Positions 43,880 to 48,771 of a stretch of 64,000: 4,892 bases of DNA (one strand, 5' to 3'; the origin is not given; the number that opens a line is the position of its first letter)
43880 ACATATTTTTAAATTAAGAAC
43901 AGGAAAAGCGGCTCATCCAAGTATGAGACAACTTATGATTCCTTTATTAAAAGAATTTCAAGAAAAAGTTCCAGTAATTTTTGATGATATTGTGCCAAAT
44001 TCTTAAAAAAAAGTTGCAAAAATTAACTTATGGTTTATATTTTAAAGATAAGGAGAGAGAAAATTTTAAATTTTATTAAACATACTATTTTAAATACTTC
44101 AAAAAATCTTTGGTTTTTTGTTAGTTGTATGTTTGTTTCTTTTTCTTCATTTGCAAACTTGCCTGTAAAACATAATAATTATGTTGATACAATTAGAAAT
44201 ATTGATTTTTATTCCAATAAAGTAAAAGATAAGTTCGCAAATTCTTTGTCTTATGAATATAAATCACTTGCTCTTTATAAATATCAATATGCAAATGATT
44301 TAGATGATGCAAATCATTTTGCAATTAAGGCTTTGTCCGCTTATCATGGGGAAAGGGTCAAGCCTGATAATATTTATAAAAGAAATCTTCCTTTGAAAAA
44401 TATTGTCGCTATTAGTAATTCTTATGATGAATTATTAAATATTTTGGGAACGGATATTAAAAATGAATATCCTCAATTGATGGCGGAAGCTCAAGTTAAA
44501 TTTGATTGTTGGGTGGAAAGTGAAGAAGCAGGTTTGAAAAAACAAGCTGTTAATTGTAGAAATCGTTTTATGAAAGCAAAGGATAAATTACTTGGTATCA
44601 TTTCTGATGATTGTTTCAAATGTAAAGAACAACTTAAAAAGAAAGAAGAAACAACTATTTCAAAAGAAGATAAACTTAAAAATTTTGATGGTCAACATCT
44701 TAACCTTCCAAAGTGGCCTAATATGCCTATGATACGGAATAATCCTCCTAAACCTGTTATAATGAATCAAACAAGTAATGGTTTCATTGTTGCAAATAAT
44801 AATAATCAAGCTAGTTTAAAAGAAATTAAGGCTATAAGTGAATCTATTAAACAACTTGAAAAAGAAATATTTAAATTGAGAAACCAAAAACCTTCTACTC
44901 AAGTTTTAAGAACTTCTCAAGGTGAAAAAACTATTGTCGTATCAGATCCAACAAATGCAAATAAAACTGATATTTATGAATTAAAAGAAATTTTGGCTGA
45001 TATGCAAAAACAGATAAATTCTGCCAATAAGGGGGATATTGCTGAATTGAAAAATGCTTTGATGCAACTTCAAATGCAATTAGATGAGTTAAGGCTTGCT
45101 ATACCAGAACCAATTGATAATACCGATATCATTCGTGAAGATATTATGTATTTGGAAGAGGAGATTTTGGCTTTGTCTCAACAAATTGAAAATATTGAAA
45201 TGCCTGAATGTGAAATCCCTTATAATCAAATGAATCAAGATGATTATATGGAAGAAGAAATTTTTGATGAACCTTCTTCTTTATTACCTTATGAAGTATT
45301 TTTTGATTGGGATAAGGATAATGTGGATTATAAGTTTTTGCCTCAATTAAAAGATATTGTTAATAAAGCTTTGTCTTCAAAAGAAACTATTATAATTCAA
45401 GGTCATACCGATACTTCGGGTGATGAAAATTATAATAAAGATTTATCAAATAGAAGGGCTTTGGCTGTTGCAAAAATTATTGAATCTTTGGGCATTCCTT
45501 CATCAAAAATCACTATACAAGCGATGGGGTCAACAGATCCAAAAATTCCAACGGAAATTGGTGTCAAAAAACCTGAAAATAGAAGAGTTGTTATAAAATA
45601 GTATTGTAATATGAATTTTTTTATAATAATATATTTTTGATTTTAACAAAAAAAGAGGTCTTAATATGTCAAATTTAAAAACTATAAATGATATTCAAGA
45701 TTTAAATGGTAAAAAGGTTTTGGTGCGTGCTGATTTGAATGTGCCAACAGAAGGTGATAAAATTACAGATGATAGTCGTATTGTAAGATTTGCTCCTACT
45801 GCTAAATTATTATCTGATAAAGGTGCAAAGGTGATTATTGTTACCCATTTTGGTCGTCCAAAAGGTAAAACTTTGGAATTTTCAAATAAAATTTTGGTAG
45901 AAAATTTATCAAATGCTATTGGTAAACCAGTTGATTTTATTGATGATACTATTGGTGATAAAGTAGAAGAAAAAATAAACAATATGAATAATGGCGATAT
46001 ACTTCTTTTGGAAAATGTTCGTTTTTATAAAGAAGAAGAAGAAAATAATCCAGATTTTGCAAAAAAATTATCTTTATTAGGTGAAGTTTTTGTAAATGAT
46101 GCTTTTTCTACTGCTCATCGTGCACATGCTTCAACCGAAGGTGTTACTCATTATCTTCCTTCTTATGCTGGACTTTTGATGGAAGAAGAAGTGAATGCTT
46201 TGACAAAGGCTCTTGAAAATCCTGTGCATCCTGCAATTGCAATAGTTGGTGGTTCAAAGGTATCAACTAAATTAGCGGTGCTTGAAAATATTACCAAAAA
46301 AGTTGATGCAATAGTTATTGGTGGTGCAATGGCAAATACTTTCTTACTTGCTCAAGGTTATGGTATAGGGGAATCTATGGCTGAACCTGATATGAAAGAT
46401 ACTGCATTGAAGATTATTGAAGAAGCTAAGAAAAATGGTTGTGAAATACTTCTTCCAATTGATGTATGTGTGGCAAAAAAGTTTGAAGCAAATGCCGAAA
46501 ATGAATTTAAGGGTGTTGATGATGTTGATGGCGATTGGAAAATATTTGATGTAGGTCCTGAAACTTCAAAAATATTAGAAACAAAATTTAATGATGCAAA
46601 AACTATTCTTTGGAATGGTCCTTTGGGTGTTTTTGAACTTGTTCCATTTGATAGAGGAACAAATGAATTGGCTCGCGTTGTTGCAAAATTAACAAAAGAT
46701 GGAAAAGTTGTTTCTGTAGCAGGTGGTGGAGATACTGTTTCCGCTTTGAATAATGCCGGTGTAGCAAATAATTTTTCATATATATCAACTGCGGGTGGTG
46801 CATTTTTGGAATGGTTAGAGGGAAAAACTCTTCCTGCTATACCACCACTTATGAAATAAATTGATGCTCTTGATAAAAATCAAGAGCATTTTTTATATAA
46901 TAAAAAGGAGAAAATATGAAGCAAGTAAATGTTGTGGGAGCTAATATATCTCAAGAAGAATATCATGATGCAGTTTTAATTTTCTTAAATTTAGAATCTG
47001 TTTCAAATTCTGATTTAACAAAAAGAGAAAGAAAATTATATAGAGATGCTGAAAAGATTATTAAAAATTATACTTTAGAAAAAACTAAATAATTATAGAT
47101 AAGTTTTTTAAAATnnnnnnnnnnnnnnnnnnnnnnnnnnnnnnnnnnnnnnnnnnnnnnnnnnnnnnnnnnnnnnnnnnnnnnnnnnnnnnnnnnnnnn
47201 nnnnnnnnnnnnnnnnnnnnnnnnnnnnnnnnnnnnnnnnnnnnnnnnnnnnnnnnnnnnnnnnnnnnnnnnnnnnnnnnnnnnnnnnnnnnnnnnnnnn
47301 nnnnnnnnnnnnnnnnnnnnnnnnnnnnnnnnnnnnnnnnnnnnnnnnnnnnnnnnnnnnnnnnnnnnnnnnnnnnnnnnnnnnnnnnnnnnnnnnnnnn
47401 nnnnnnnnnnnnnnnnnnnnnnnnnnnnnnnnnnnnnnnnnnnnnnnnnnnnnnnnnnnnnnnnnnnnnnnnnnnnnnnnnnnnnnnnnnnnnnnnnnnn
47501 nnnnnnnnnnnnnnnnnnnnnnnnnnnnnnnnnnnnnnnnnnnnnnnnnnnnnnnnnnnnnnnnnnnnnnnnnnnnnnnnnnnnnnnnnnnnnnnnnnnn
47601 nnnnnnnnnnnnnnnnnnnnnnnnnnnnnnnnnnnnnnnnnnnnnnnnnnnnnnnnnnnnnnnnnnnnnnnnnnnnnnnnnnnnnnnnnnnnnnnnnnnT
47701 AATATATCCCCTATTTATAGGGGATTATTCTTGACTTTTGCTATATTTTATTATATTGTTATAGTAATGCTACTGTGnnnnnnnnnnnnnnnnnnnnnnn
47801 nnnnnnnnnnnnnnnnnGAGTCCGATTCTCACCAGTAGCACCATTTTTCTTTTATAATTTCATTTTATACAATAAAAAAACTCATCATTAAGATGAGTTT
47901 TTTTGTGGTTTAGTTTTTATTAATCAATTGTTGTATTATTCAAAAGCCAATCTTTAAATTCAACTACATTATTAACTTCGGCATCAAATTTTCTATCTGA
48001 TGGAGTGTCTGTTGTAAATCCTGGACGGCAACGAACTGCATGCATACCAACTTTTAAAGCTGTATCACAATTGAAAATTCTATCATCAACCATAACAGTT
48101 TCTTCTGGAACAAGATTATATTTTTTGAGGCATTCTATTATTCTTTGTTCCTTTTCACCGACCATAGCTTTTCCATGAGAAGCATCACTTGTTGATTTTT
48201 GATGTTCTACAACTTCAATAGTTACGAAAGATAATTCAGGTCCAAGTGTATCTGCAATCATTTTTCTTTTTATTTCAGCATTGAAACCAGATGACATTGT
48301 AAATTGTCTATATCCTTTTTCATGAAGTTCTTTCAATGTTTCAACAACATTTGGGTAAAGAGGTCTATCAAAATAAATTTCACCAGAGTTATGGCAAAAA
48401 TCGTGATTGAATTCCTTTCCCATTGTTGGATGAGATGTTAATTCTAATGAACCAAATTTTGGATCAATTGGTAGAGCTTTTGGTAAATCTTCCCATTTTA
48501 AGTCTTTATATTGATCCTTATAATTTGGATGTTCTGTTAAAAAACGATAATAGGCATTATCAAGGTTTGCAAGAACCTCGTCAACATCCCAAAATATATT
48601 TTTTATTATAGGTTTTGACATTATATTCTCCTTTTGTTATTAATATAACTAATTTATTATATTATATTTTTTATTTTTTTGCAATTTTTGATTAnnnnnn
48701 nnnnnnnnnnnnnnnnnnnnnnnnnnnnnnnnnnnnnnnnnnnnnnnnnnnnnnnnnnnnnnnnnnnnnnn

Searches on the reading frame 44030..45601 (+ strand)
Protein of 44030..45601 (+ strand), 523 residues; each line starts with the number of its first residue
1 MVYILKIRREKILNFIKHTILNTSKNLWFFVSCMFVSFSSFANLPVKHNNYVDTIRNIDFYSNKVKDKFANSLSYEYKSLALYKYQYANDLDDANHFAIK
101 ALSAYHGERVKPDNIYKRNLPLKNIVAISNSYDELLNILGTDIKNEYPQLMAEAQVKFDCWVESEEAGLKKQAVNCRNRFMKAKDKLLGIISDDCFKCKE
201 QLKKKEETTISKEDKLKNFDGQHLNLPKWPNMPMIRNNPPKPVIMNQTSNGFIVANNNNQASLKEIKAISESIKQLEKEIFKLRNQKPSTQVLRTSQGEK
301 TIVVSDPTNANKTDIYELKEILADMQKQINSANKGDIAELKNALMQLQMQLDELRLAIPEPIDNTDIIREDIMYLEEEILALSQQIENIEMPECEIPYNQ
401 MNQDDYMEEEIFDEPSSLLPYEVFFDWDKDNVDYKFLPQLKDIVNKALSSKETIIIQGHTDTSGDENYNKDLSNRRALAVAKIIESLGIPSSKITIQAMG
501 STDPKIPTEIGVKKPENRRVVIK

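Call 5: search_protein_families(library=pfam, proteins=[window:44030-45601:+], max_evalue=1)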
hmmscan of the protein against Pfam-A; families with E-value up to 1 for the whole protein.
window:44030-45601:+ (523 aa): 10 families
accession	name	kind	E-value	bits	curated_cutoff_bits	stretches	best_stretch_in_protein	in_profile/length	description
PF00691.25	OmpA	-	1.6e-17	64.1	27.2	1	434-518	11-98/98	OmpA family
PF00831.28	Ribosomal_L29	-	0.016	15.6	24.5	0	267-296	9-38/57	Ribosomal L29 protein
PF05531.17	NPV_P10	-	0.017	16.1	29.8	0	313-357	11-57/75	Nucleopolyhedrovirus P10 protein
PF02884.22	Lyase_8_C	-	0.038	14.8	22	1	282-313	36-67/69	Polysaccharide lyase family 8, C-terminal beta-sandwich domain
PF13779.11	DUF4175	-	0.046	12.1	27.3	1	259-360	501-592/825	Domain of unknown function (DUF4175)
PF14932.11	HAUS-augmin3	-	0.23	11.3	29.4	1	258-354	67-159/260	HAUS augmin-like complex subunit 3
PF15619.11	Lebercilin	-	0.31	11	34.3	1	326-355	2-31/193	Ciliary protein causing Leber congenital amaurosis disease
PF09312.16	SurA_N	-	0.38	11.4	30.8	1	268-358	17-108/118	SurA N-terminal domain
PF07097.16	DUF1359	-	0.5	11.1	25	0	364-414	12-62/104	Protein of unknown function (DUF1359)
PF16735.10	MYO10_CC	-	0.88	10.2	27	0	370-403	7-40/52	Unconventional myosin-X coiled coil domain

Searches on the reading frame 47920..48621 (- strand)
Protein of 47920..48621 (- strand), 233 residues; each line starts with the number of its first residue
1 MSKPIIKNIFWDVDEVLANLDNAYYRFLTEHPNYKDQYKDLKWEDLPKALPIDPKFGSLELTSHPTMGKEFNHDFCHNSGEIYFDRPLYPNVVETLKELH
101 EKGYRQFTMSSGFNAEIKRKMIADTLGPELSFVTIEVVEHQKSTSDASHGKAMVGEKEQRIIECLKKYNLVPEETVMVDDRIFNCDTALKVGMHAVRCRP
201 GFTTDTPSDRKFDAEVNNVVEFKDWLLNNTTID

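Call 5: search_protein_families(library=pfam, proteins=[window:47920-48621:-], max_evalue=1)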
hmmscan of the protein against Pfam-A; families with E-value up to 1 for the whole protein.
window:47920-48621:- (233 aa): 5 families
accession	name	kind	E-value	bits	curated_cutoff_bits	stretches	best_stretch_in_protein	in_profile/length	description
PF00702.32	Hydrolase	-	4.5e-12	47.2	26.4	1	6-191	1-190/191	haloacid dehalogenase-like hydrolase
PF13419.12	HAD_2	-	5.5e-09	36.8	23.8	1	9-196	1-176/178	Haloacid dehalogenase-like hydrolase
PF12689.13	Acid_PPase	-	0.043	14.1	27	1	88-206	46-158/169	Acid Phosphatase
PF13242.12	Hydrolase_like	-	0.05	14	22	1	164-207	13-57/75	HAD-hyrolase-like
PF20775.2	Tag1_N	-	0.11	12.4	28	1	87-126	132-171/190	Tag1 N-terminal domain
